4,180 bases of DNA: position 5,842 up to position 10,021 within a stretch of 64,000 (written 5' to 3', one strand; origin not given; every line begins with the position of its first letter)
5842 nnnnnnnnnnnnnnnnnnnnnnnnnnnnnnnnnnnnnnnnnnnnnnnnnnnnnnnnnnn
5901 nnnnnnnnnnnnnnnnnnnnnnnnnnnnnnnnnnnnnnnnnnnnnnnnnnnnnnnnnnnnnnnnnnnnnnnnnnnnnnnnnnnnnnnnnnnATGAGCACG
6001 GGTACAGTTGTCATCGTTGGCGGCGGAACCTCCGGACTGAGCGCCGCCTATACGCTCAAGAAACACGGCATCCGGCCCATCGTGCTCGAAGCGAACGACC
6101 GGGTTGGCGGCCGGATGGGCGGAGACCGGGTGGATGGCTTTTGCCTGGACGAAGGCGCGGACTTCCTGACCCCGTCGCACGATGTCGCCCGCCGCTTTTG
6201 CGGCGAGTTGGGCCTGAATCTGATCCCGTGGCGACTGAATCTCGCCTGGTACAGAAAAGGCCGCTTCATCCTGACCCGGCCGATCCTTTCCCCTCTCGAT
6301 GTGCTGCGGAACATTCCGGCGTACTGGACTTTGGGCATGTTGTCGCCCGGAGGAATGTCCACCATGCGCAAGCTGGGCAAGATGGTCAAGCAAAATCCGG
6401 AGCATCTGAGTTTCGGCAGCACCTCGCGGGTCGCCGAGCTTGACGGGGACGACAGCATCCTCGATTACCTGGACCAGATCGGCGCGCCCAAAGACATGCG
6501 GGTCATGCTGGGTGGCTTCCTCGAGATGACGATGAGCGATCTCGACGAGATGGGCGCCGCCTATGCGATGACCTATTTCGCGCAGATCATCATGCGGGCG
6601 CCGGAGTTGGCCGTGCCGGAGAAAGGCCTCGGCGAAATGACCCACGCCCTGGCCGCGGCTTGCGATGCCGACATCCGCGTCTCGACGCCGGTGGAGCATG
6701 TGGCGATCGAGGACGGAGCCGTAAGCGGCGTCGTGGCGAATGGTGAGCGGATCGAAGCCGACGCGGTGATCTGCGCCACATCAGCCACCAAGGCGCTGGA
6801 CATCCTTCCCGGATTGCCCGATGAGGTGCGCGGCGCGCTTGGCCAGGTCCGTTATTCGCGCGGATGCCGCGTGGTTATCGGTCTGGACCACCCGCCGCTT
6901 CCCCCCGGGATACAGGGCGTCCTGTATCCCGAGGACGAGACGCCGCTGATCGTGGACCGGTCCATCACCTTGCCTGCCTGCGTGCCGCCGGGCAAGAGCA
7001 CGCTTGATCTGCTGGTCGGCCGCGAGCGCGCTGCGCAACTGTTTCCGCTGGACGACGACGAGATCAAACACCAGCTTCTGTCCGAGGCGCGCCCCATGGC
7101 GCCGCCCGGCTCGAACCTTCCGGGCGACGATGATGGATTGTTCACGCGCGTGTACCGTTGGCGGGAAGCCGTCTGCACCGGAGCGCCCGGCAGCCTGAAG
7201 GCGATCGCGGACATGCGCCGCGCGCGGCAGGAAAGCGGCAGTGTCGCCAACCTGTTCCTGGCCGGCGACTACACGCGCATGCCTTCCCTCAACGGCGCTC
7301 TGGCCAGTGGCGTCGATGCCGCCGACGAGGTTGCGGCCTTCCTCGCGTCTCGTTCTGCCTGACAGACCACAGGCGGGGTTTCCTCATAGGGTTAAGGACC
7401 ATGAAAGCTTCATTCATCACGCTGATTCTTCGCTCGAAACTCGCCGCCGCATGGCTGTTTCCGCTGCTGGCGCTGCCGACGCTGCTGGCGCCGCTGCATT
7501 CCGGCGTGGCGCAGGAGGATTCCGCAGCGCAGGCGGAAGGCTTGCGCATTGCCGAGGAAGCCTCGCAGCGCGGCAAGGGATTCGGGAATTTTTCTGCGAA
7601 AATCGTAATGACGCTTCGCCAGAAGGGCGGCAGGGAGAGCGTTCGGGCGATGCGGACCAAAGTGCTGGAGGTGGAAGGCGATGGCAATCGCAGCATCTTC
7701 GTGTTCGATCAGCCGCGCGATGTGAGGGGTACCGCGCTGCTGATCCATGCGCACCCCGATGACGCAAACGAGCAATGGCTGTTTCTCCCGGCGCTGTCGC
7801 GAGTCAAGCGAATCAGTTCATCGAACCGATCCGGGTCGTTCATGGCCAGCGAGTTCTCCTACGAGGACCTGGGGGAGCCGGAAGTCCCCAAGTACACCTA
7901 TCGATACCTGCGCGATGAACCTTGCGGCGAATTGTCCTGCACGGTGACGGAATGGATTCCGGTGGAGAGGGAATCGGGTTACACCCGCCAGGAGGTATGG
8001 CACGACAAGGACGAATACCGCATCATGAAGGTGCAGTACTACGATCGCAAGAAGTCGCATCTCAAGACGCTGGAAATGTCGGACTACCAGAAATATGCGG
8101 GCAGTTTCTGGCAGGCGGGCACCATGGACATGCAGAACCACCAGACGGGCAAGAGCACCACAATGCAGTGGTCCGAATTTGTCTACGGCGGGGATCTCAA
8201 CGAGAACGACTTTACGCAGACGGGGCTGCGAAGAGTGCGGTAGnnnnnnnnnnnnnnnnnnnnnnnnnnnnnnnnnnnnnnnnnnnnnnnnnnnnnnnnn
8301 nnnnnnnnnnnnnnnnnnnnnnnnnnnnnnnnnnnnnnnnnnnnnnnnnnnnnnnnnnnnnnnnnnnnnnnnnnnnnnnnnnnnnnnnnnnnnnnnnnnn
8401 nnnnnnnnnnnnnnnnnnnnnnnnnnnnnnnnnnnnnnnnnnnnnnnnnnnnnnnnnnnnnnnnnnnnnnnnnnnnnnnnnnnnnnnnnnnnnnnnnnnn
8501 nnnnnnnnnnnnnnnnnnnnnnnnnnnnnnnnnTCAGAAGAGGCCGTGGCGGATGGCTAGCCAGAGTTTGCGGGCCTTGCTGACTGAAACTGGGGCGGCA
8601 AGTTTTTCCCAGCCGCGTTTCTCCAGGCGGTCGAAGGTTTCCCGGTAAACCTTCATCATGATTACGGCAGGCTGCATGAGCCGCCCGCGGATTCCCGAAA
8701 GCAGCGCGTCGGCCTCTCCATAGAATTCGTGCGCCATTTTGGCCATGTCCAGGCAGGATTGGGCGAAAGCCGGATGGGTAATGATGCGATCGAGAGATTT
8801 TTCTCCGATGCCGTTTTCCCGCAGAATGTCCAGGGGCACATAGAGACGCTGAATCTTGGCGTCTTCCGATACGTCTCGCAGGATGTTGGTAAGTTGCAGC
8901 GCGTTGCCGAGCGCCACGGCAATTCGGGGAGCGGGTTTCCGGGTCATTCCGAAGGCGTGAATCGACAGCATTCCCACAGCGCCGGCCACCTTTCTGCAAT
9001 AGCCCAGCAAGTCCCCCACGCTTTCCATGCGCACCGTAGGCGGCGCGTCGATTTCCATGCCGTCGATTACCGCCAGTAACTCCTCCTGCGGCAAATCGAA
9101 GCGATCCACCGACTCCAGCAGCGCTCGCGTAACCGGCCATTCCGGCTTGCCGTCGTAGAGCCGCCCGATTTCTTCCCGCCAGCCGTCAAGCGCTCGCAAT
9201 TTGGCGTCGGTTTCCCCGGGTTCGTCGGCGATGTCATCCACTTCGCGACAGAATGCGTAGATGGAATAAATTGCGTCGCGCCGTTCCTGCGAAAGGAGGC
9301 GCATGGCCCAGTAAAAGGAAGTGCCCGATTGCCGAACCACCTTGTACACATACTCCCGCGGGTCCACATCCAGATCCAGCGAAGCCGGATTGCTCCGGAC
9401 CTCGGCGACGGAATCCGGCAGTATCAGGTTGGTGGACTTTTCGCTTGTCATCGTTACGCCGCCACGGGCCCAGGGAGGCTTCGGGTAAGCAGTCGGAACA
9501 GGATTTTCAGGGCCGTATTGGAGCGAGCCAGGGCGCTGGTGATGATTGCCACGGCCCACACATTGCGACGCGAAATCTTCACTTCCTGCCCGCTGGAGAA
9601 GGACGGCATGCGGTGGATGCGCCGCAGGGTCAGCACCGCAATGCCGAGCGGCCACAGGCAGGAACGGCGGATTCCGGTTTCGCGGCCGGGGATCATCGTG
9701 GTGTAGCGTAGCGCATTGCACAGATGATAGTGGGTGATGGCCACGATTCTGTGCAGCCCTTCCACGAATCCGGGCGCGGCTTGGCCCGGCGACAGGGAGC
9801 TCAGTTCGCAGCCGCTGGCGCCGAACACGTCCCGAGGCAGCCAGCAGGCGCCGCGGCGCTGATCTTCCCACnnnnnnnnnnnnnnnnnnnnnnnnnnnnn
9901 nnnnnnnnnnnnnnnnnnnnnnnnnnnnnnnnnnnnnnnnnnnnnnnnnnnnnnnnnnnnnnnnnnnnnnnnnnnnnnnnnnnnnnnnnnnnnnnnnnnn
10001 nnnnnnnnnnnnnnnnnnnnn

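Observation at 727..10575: Candidate isoprenoid synthesis, oxidative tailoring and export system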

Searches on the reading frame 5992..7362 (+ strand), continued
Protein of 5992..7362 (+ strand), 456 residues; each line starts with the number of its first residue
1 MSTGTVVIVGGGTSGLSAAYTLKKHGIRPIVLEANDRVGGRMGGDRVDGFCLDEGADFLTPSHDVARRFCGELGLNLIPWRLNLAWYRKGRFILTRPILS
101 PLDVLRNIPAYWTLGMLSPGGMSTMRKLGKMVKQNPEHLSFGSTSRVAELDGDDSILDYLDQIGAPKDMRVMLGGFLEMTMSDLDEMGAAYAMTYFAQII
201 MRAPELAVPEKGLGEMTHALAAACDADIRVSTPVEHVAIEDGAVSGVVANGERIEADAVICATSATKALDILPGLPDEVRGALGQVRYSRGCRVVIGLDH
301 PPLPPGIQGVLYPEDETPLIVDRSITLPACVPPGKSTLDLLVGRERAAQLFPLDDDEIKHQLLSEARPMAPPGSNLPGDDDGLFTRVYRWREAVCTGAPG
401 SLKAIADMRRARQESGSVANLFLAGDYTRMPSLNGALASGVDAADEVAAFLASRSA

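Call 84: search_protein_families(library=ncbifam, proteins=[L168:11764-13665:+], max_evalue=0.00001)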
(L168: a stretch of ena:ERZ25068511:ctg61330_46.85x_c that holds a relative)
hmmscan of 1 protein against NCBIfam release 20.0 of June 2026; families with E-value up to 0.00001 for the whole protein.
L168:11764-13665:+ (633 aa): 14 families
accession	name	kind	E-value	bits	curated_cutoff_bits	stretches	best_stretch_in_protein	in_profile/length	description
NF002190.0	PRK01045.1-4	subfamily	4.4e-114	380.7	389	1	380-626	3-253/321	4-hydroxy-3-methylbut-2-enyl diphosphate reductase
NF002188.0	PRK01045.1-2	equivalog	2.1e-113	378.5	420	1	385-626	2-245/315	4-hydroxy-3-methylbut-2-enyl diphosphate reductase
NF002189.0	PRK01045.1-3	equivalog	1.7e-106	355.8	444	1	378-620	8-250/326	4-hydroxy-3-methylbut-2-enyl diphosphate reductase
TIGR00216.1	ispH_lytB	equivalog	1.7e-82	276.8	187.85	1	386-626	2-243/282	4-hydroxy-3-methylbut-2-enyl diphosphate reductase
NF000907.0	PRK00087.1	equivalog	1.6e-60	205.1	624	1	386-626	3-239/671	bifunctional 4-hydroxy-3-methylbut-2-enyl diphosphate reductase/30S ribosomal protein S1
NF002187.0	PRK01045.1-1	equivalog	9e-59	198.9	276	1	385-626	2-239/282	4-hydroxy-3-methylbut-2-enyl diphosphate reductase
NF009024.0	PRK12360.1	equivalog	3e-50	171.1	387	1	385-625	2-241/281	4-hydroxy-3-methylbut-2-enyl diphosphate reductase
NF009911.0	PRK13371.1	equivalog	5.1e-36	124.6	440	2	383-533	54-210/405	4-hydroxy-3-methylbut-2-enyl diphosphate reductase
TIGR01559.1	squal_synth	equivalog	3.3e-32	112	286.75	1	18-320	8-295/337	squalene synthase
TIGR03465.1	HpnD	equivalog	2.8e-21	75.8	278.6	1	149-316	103-260/267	presqualene diphosphate synthase HpnD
TIGR03464.1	HpnC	equivalog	2.7e-15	56.6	250.45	1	34-305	16-253/267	squalene synthase HpnC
NF042419.1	Phyto_syn_CrtB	equivalog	7.4e-15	55.3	480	1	155-273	127-238/306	15-cis-phytoene synthase CrtB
NF045686.1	PhytoSynCyanob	equivalog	2.6e-14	53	550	1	136-270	115-256/310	15-cis-phytoene synthase CrtB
NF045921.1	PhytnSynCrtBRhod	equivalog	8e-12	45.2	500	1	147-264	111-215/307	15-cis-phytoene synthase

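Call 90: predict_structure(alignment_id=A4)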
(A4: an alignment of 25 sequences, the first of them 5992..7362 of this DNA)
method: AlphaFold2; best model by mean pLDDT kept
length: 456 residues; sequences in the alignment: 25
mean_pLDDT: 85.9   pTM: 0.88
mean pLDDT of the five models: 85.9, 81.4, 79.5, 76.4, 75.6
residues with pLDDT >= 90: 199; 70-90: 218; 50-70: 33; < 50: 6
segments of 3 or more residues with pLDDT < 50: 38-42
pLDDT, mean of each block of 10 residues (from residue 1): 80 88 92 64 66 72 93 90 88 87 87 88 91 87 90 92 91 79 83 89 86 82 72 83 89 92 90 87 88 90 91 86 68 86 87 95 95 94 89 85 90 78 89 90 95 79
secondary structure, 60 per line:
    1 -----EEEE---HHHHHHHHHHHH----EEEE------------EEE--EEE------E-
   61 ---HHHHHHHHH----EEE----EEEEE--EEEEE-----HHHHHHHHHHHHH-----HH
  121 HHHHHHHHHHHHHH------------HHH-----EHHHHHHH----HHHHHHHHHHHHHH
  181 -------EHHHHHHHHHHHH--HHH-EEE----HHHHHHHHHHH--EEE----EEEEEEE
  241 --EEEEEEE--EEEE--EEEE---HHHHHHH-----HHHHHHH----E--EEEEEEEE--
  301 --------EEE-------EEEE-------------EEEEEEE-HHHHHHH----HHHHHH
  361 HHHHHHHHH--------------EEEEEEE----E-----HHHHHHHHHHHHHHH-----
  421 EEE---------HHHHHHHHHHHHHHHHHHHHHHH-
elements in order: E6-9 H13-24 E29-32 E45-47 E50-52 H64-72 E77-79 E84-88 E91-95 H101-113 H119-134 H156-162 H167-180 H189-200 E207-209 H214-224 E227-229 E234-240 E243-249 E252-255 E258-261 H265-271 H277-283 E291-298 E309-311 E319-322 E336-342 H344-350 H355-369 E384-390 H401-415 E421-423 H433-455

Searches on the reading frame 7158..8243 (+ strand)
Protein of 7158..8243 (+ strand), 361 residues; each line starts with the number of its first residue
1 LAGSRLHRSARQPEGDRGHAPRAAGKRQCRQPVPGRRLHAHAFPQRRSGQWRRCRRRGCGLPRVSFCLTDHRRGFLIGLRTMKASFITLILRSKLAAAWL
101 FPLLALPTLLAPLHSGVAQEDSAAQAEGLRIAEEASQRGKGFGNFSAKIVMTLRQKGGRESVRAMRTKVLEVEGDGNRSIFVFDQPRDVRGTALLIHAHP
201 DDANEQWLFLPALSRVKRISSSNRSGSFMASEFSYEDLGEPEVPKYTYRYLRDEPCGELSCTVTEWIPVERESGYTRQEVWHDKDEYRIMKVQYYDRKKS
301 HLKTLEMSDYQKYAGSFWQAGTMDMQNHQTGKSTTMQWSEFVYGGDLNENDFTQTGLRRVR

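Call 4: search_protein_families(library=pfam, proteins=[window:7158-8243:+], max_evalue=0.01)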
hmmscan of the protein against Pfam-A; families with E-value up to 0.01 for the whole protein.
window:7158-8243:+ (361 aa): 2 families
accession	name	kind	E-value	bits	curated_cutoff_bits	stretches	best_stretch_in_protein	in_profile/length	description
PF17131.11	LolA_like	-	9.6e-57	192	30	1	177-359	3-184/184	Outer membrane lipoprotein-sorting protein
PF07044.18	DUF1329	-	2.3e-07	30.9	23.1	1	173-222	137-189/368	Protein of unknown function (DUF1329)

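Call 5: search_protein_families(library=ncbifam, proteins=[window:7158-8243:+], max_evalue=0.01)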
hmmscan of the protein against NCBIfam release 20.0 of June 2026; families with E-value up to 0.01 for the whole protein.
window:7158-8243:+ (361 aa): 0 families

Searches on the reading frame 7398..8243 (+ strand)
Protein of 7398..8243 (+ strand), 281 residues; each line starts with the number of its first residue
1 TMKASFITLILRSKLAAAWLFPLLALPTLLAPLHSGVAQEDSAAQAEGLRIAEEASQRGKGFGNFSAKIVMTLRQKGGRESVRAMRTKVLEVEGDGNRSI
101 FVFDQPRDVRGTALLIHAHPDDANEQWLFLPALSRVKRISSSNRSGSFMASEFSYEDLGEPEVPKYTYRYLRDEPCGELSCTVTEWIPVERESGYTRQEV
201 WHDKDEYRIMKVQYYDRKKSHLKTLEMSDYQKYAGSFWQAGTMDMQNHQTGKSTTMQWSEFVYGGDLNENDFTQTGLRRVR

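Call 51: search_solved_structures(query=window:7398-8243:+, max_evalue=1)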
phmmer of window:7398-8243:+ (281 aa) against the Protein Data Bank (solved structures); distinct sequences matched with E-value up to 1: 4.
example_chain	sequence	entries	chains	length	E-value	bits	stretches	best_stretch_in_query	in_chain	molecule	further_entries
3bk5_A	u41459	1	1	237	6.4e-73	248.7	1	47-279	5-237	putative outer membrane lipoprotein-sorting protein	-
4z48_A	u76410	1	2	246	1.2e-26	96.9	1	68-279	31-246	Uncharacterized protein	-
9tp6_A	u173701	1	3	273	5.2e-25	91.6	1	48-278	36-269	Outer membrane lipoprotein-sorting protein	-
3buu_A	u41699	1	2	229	4.9e-07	32.6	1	86-280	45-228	Uncharacterized LolA superfamily protein NE2245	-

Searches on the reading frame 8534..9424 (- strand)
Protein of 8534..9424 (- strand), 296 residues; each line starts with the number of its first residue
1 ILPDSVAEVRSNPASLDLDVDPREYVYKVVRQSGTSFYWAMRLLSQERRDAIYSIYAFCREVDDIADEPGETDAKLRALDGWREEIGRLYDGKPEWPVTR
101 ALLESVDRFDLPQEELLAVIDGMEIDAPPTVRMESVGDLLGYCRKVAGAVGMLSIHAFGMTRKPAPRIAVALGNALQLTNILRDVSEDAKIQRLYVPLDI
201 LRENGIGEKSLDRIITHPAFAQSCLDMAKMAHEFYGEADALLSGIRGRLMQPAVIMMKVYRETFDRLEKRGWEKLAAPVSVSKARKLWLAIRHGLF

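Call 68: search_protein_families(library=ncbifam, proteins=[window:8534-9424:-], max_evalue=1e-10)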
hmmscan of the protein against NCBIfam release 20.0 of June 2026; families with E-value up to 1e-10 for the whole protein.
window:8534-9424:- (296 aa): 5 families
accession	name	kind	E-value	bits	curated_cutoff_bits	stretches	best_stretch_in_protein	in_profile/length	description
TIGR03465.1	HpnD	equivalog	1.5e-93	312.7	278.6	1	30-295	2-266/267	presqualene diphosphate synthase HpnD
TIGR03464.1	HpnC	equivalog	2e-46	158.7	250.45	1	37-292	9-264/267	squalene synthase HpnC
NF045921.1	PhytnSynCrtBRhod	equivalog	8.1e-37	127.3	500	1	27-290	11-272/307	15-cis-phytoene synthase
NF045686.1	PhytoSynCyanob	equivalog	4.7e-36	124.4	550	1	23-288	21-298/310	15-cis-phytoene synthase CrtB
NF042419.1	Phyto_syn_CrtB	equivalog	9.2e-28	97.7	480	1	33-292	14-281/306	15-cis-phytoene synthase CrtB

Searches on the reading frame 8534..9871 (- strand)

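Call 4: search_protein_families(library=pfam, proteins=[window:8534-9871:-], max_evalue=0.01)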
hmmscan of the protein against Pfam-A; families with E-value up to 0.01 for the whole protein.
window:8534-9871:- (445 aa): 1 family
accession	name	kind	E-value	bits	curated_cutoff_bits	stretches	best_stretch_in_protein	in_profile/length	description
PF00494.24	SQS_PSY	-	9e-68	229.2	26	1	179-433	1-262/263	Squalene/phytoene synthase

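Call 5: search_protein_families(library=ncbifam, proteins=[window:8534-9871:-], max_evalue=0.01)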
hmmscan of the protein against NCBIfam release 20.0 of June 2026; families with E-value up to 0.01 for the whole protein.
window:8534-9871:- (445 aa): 6 families
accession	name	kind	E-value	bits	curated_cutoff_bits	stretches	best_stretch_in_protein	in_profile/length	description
TIGR03465.1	HpnD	equivalog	5.3e-93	310.9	278.6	1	179-444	2-266/267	presqualene diphosphate synthase HpnD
TIGR03464.1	HpnC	equivalog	6.9e-46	156.9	250.45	1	186-441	9-264/267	squalene synthase HpnC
NF045921.1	PhytnSynCrtBRhod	equivalog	2.8e-36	125.5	500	1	176-439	11-272/307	15-cis-phytoene synthase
NF045686.1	PhytoSynCyanob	equivalog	2.2e-35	122.3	550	1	172-437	21-298/310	15-cis-phytoene synthase CrtB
NF042419.1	Phyto_syn_CrtB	equivalog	3.3e-27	95.8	480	1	182-441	14-281/306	15-cis-phytoene synthase CrtB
TIGR01559.1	squal_synth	equivalog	7.8e-07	28.6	286.75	1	283-350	130-203/337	squalene synthase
